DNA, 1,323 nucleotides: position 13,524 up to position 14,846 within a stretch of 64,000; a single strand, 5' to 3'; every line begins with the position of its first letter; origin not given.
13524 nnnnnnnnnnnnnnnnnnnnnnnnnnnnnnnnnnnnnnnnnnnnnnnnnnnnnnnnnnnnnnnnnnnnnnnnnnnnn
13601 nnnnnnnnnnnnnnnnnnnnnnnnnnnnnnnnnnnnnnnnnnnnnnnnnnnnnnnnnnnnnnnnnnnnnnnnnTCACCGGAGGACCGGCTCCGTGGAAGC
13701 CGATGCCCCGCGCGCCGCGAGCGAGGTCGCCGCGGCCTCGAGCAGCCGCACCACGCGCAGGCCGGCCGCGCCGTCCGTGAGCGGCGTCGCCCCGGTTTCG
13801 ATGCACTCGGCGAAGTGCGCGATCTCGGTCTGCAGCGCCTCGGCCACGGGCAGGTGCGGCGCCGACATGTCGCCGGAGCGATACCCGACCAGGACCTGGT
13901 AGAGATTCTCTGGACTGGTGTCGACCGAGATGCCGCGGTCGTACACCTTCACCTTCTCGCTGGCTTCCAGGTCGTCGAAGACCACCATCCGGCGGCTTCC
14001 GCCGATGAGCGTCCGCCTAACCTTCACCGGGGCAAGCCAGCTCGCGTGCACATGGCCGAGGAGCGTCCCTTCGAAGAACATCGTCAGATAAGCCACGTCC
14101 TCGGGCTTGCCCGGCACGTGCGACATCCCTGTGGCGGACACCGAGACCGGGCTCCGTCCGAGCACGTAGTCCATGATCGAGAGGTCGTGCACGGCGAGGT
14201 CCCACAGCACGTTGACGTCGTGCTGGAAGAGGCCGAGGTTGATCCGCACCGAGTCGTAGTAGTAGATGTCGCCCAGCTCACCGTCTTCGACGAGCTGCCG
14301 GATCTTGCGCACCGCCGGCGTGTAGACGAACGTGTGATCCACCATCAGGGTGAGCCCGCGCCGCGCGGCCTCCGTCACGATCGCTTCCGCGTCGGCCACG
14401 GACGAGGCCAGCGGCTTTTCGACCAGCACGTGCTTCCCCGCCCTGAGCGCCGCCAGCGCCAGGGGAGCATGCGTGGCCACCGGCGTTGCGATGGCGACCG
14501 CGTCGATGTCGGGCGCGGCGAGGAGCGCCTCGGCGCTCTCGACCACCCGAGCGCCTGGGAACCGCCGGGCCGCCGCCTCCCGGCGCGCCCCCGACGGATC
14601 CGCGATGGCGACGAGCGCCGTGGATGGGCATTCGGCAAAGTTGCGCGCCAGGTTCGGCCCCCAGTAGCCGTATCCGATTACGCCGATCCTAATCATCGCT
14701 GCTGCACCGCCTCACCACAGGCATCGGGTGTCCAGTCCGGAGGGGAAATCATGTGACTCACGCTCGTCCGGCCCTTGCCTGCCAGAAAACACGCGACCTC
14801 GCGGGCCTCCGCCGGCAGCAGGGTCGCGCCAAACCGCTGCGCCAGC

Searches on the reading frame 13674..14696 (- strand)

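Call 13: search_protein_families(library=pfam, max_evalue=0.001, proteins=[window:13674-14696:-])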
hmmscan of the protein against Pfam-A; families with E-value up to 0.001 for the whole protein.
window:13674-14696:- (340 aa): 4 families
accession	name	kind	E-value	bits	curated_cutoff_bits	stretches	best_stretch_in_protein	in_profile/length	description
PF01408.29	GFO_IDH_MocA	-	9.7e-30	104.2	24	1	2-121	1-120/120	Oxidoreductase family, NAD-binding Rossmann fold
PF22725.1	GFO_IDH_MocA_C3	-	1.2e-15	58.1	27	1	129-237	1-122/124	GFO/IDH/MocA C-terminal domain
PF02894.22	GFO_IDH_MocA_C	-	9e-13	49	22.9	1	133-326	1-210/218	Oxidoreductase family, C-terminal alpha/beta domain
PF03447.22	NAD_binding_3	-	1.2e-05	26.4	24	1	8-119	1-115/116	Homoserine dehydrogenase, NAD binding domain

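Call 42: search_protein_families(library=ncbifam, max_evalue=0.001, proteins=[window:13674-14696:-])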
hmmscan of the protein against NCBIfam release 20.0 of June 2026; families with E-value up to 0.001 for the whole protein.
window:13674-14696:- (340 aa): 9 families
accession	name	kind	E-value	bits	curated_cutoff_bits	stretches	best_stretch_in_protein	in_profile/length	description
NF040723.1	UDP-GlcNAcDh_Arch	equivalog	5.2e-51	174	450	1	2-322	1-297/302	UDP-N-acetylglucosamine 3-dehydrogenase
TIGR04380.1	myo_inos_iolG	equivalog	5.7e-37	127.3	355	1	1-329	1-326/330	inositol 2-dehydrogenase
NF041392.1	XylDh_Gfo6_Halo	equivalog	1.7e-25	89.6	350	1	2-325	17-341/350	D-xylose 1-dehydrogenase Gfo6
NF008607.0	PRK11579.1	subfamily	3.7e-25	88.6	330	1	2-149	5-150/346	oxidoreductase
NF052479.1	LevoglcsnDh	equivalog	1.1e-21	77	650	1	30-147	40-157/386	levoglucosan dehydrogenase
NF052679.1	InsChiInosDhIolG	equivalog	2.2e-14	53.3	540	1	2-181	3-187/343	bifunctional inositol 2-dehydrogenase/D-chiro-inositol 1-dehydrogenase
NF058563.1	BT_2159_fam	equivalog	4.8e-13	48.8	650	1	2-156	1-155/350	disaccharide 3-dehydrogenase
NF058561.1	BT_2158_fam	equivalog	1.3e-12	47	750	1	5-146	39-179/487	glycoside 3-dehydrogenase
NF007574.0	PRK10206.1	equivalog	5.6e-11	42.1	352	1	41-239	43-246/345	oxidoreductase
